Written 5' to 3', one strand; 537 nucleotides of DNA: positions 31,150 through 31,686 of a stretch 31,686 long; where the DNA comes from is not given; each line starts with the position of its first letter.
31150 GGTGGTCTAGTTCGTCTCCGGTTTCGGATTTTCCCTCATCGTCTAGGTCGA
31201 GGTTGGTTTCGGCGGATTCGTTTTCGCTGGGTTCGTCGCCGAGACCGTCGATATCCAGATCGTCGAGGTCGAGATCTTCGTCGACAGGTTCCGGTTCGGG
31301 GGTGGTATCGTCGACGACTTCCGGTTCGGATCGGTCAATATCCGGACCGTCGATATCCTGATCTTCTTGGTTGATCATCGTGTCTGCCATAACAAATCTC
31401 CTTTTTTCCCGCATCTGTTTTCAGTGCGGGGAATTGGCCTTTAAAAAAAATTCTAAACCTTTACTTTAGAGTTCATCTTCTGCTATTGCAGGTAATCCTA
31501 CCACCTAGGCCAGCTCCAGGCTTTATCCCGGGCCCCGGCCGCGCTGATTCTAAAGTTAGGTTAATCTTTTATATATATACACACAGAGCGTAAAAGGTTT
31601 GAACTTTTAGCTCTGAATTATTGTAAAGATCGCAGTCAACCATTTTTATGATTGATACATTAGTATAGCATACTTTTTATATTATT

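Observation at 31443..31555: Unassigned riboswitch-like leader with ON-switch architecture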

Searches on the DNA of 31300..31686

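Call 4: search_rna_families(source=window, start=31300, end=31686, threshold=evalue, max_evalue=10, show_alignments=4)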
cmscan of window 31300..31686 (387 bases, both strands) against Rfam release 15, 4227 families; matches with E-value up to 10: 5.
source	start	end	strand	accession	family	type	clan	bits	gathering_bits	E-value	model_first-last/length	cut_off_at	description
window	31313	31405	+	RF02353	BjrC68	Gene; sRNA;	-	16.7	39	0.07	1-82/82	no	Bradyrhizobiaceae sRNA BjrC68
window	31611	31685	-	RF03029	RT-8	Gene; sRNA;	-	14.9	87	7.7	1-92/92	no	RT-8 RNA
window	31422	31466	+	RF01726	SAM-II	Cis-reg; riboswitch;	-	14.5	44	4.5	1-60/60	no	SAM-II riboswitch aptamer (SAM-II long loop)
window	31632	31658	+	RF01366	CRISPR-DR53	Gene; CRISPR;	-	14.5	45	8.1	9-37/37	no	CRISPR RNA direct repeat element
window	31357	31448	+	RF01659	ceN86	Gene; snRNA; snoRNA; CD-box;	-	13.8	40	6.8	1-124/124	no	Caenorhabditis snoRNA ceN86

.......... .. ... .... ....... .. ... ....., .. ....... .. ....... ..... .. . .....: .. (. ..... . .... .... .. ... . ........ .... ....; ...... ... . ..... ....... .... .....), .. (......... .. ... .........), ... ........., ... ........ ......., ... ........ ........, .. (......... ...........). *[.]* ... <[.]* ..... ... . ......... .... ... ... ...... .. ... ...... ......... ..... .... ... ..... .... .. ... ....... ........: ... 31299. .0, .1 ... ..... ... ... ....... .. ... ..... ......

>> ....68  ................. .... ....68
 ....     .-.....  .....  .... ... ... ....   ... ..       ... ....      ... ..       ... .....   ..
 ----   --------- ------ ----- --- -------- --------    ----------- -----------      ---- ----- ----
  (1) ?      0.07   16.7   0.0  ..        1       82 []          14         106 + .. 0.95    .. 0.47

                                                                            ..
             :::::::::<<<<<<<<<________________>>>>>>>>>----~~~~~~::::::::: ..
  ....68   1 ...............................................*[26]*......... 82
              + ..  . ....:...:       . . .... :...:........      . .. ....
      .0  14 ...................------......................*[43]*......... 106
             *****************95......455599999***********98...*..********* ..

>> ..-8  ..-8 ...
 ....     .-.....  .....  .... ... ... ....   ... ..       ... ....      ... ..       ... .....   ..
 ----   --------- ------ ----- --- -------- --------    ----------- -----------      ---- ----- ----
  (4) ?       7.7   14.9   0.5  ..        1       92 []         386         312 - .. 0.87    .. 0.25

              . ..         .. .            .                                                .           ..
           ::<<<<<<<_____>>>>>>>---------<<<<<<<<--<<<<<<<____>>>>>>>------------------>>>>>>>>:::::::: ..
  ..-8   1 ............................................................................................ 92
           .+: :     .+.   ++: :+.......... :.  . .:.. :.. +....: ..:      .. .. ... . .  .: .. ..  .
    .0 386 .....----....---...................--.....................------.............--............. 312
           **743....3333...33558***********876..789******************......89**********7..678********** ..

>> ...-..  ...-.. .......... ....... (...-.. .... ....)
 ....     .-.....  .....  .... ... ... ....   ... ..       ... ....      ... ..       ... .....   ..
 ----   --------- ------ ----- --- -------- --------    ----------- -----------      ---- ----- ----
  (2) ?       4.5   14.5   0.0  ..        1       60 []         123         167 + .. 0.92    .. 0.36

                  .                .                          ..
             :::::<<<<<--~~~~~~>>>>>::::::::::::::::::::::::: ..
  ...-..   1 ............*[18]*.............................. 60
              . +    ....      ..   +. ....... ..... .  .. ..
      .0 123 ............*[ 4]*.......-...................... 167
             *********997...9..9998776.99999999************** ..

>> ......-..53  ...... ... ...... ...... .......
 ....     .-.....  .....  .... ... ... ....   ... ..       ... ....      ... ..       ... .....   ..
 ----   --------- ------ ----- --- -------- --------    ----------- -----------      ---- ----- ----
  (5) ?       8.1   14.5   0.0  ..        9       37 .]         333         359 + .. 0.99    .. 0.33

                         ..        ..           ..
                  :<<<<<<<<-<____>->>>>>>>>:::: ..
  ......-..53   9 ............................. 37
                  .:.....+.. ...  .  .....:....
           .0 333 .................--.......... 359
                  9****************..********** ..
